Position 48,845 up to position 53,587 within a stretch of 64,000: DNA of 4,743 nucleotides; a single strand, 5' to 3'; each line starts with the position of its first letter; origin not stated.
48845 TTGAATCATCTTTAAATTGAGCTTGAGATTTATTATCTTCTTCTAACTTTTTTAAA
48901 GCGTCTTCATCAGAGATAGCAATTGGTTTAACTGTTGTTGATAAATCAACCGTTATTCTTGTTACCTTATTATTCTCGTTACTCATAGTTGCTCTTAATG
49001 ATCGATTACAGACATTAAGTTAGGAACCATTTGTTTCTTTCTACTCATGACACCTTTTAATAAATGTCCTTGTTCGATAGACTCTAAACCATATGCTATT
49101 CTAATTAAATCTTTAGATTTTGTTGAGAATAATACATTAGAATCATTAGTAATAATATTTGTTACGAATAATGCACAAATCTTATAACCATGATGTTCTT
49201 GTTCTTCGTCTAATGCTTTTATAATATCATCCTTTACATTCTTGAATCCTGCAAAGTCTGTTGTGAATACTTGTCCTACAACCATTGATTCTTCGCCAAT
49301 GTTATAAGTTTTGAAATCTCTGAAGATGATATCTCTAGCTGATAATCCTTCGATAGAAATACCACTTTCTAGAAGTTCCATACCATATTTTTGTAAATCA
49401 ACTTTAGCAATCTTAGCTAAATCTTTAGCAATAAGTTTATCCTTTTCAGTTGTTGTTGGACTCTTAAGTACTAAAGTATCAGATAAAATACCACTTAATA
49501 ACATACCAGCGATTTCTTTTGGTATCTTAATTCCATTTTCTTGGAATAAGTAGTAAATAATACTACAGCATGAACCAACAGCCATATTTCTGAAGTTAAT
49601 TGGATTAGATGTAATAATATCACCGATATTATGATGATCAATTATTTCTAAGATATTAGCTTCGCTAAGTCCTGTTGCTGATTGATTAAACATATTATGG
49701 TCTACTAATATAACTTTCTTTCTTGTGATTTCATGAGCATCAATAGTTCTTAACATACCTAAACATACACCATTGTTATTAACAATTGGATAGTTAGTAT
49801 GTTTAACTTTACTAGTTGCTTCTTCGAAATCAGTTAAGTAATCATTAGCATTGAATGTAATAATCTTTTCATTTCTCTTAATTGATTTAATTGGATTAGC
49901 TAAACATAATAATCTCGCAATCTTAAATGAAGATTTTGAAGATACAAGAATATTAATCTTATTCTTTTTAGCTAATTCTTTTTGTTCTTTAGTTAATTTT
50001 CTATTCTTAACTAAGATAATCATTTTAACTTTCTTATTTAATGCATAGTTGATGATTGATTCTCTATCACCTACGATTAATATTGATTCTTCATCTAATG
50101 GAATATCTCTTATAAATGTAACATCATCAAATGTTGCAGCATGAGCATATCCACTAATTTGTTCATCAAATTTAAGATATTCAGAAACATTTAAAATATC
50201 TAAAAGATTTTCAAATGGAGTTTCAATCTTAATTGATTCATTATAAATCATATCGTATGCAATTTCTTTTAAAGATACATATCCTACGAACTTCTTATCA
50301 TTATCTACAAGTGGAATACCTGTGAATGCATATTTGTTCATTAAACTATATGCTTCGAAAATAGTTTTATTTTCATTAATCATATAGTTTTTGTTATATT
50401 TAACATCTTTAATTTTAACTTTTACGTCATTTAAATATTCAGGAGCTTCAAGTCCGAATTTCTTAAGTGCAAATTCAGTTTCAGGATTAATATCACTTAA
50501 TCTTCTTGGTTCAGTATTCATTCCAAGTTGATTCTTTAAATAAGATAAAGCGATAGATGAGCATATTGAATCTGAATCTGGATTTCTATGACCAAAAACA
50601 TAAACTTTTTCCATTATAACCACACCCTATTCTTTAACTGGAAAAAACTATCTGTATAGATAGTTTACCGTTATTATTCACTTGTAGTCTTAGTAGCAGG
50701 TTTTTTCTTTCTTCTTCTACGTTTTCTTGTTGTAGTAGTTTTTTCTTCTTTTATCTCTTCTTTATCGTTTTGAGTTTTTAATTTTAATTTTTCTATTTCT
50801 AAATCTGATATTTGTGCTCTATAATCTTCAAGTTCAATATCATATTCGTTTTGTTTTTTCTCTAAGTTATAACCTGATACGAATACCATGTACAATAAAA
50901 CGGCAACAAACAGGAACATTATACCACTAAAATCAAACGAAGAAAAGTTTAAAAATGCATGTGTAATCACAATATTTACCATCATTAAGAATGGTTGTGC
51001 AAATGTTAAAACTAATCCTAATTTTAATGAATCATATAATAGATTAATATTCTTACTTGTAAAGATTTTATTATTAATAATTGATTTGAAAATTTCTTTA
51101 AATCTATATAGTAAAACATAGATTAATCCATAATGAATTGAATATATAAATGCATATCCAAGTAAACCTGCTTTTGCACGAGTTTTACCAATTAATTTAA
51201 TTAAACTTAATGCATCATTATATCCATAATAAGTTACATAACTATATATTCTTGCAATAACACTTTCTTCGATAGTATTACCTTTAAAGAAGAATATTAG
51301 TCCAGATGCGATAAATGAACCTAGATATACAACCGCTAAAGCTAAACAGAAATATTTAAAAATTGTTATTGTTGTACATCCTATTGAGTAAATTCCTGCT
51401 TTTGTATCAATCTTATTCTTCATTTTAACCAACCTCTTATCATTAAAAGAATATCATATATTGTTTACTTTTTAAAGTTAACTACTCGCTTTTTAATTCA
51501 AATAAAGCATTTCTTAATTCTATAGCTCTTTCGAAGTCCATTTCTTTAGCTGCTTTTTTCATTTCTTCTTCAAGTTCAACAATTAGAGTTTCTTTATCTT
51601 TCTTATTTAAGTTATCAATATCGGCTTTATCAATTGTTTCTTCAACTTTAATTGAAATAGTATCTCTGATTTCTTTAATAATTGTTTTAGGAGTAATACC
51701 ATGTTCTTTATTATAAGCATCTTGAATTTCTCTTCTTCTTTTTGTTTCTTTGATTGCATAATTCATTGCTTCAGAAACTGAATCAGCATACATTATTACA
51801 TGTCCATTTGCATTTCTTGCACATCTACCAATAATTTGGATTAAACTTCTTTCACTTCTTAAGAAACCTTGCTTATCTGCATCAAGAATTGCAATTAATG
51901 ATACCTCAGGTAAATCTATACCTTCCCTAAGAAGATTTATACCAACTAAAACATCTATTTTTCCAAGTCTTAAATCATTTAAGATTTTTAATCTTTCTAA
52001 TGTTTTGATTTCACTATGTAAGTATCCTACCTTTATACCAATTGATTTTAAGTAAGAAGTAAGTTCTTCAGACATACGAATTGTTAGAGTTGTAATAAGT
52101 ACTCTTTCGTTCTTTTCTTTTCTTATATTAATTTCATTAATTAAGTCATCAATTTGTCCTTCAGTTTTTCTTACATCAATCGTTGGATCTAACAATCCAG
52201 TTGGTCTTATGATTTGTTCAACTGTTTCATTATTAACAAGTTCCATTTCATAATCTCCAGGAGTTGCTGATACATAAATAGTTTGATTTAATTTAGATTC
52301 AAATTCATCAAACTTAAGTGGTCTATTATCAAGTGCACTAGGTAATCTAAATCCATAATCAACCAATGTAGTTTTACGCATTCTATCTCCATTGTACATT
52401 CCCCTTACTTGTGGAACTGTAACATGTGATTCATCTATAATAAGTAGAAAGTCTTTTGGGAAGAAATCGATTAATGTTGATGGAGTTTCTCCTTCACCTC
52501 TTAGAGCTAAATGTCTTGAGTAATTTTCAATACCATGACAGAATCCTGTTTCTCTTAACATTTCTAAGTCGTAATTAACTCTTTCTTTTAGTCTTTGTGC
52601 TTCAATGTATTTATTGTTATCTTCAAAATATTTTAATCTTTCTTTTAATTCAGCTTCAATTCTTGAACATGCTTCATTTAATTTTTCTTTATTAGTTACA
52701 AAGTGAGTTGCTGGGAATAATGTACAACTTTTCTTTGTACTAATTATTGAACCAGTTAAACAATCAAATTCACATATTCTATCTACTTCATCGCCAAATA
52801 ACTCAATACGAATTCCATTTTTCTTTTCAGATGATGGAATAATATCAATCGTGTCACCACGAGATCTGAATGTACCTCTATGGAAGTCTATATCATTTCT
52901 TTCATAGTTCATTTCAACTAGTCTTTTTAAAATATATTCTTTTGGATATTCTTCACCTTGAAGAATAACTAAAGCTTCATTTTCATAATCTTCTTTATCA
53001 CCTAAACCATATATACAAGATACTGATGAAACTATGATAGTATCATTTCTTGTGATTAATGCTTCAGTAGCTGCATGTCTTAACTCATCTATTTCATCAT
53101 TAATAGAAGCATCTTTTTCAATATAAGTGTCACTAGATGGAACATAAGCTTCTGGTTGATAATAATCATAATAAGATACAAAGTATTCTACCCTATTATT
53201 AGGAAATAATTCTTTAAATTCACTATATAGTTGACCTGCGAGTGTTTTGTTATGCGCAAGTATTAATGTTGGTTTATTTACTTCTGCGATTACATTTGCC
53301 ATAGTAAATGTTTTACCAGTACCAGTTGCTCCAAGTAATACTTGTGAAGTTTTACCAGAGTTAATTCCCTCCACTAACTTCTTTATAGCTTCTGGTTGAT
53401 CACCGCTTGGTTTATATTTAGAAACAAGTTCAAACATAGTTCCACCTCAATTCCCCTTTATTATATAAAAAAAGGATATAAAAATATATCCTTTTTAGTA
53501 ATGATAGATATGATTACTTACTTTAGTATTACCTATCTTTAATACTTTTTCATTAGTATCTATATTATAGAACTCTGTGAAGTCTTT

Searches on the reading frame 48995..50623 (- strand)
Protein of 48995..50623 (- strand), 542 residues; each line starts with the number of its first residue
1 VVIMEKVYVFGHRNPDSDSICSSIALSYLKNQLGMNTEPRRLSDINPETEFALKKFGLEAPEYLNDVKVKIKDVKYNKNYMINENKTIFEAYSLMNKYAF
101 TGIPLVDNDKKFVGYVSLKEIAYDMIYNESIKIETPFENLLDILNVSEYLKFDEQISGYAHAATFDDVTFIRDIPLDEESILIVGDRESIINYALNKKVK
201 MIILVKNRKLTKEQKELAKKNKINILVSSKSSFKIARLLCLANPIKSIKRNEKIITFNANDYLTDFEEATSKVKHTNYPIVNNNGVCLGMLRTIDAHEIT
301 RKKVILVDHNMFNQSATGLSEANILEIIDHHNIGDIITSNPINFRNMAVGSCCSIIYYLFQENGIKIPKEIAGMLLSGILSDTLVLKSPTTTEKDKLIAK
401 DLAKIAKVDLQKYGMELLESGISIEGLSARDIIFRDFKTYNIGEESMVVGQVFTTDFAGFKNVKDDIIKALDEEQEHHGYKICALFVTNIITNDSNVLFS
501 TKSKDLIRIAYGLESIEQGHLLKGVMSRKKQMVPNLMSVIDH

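Call 5: search_protein_families(library=pfam, proteins=[window:48995-50623:-], max_evalue=0.01)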
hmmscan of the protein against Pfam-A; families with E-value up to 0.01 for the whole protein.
window:48995-50623:- (542 aa): 5 families
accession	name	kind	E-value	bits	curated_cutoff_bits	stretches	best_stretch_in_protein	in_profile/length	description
PF02833.19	DHHA2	-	2.2e-26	93.1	27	1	415-538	1-125/126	DHHA2 domain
PF01368.27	DHH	-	1.2e-24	87.4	28.1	1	6-379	1-125/125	DHH family, N-terminal domain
PF00571.33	CBS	-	3e-11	43.9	24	1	72-122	2-52/57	CBS domain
PF07085.17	DRTGG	-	1e-09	38.6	25.2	1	176-239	38-102/105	DRTGG domain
PF02603.21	Hpr_kinase_N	-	0.009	16.5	24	0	186-236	68-118/125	HPr Serine kinase N terminus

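Call 7: search_protein_families(library=ncbifam, proteins=[window:48995-50623:-], max_evalue=0.01)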
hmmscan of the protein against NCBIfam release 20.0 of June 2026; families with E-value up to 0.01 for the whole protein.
window:48995-50623:- (542 aa): 18 families
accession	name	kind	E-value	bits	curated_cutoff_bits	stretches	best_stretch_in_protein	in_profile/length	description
NF011440.0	PRK14869.1-2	equivalog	2.9e-163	544.4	746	1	4-541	1-538/541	putative manganese-dependent inorganic diphosphatase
NF011443.0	PRK14869.1-5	equivalog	7.6e-152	506.5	335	1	4-540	3-544/546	putative manganese-dependent inorganic diphosphatase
NF011441.0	PRK14869.1-3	equivalog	2.2e-139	465.6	753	1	4-541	2-544/548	putative manganese-dependent inorganic diphosphatase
NF011442.0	PRK14869.1-4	equivalog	5.9e-126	421.1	400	1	4-540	3-539/543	putative manganese-dependent inorganic diphosphatase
NF003877.0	PRK05427.1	equivalog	1.2e-105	353.4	283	2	300-539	65-305/308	manganese-dependent inorganic pyrophosphatase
NF011449.0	PRK14869.2-5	equivalog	1.2e-100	337.7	411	2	241-540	146-445/451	putative manganese-dependent inorganic diphosphatase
NF011445.0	PRK14869.2-1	equivalog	5.3e-100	335.4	483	1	5-541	3-546/548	putative manganese-dependent inorganic diphosphatase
NF011447.0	PRK14869.2-3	equivalog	5.7e-99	332.1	522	1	4-537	1-537/540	putative manganese-dependent inorganic diphosphatase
NF011444.0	PRK14869.1-6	equivalog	4.7e-97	325.8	1105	1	6-541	4-545/547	putative manganese-dependent inorganic diphosphatase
NF011446.0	PRK14869.2-2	equivalog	8.4e-84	282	601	1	5-540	11-557/576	putative manganese-dependent inorganic diphosphatase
NF011448.0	PRK14869.2-4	equivalog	3.9e-75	253.2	562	1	6-540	10-560/563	putative manganese-dependent inorganic diphosphatase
NF038279.1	TF_CBS_SpxR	exception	1.6e-09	37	600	1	177-320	113-264/427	CBS-HotDog domain-containing transcription factor SpxR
NF041569.1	A-tRNAntase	equivalog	1.1e-06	27.2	1440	1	288-400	54-167/880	A-adding tRNA nucleotidyltransferase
NF053863.1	DS11_antiphage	equivalog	1.5e-05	24.3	260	1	68-138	72-145/305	CBS domain-containing anti-phage protein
NF041630.1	CBS_CbpB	equivalog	3.6e-05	23.7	125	1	83-134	25-76/143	cyclic-di-AMP-binding protein CbpB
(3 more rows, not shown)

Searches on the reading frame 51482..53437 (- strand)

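Call 31: search_protein_families(library=pfam, proteins=[window:51482-53437:-], max_evalue=0.001)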
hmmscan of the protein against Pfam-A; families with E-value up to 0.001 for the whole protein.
window:51482-53437:- (651 aa): 6 families
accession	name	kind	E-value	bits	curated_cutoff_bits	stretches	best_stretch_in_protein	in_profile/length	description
PF17757.6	UvrB_inter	-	9.7e-31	106.2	22.9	1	158-246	3-91/91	UvrB interaction domain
PF00271.37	Helicase_C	-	1.6e-21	77.1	23.5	1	429-542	3-109/110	Helicase conserved C-terminal domain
PF12344.14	UvrB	-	1.6e-21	76.3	27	1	549-591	1-43/43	Ultra-violet resistance protein B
PF04851.21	ResIII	-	4.2e-15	56.5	22.5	1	8-89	2-84/164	Type III restriction enzyme, res subunit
PF00270.35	DEAD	-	2.2e-07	31.2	26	1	14-84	4-77/167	DEAD/DEAH box helicase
PF02151.25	UVR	-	3e-07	30.4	21.5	1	617-650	2-35/36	UvrB/uvrC motif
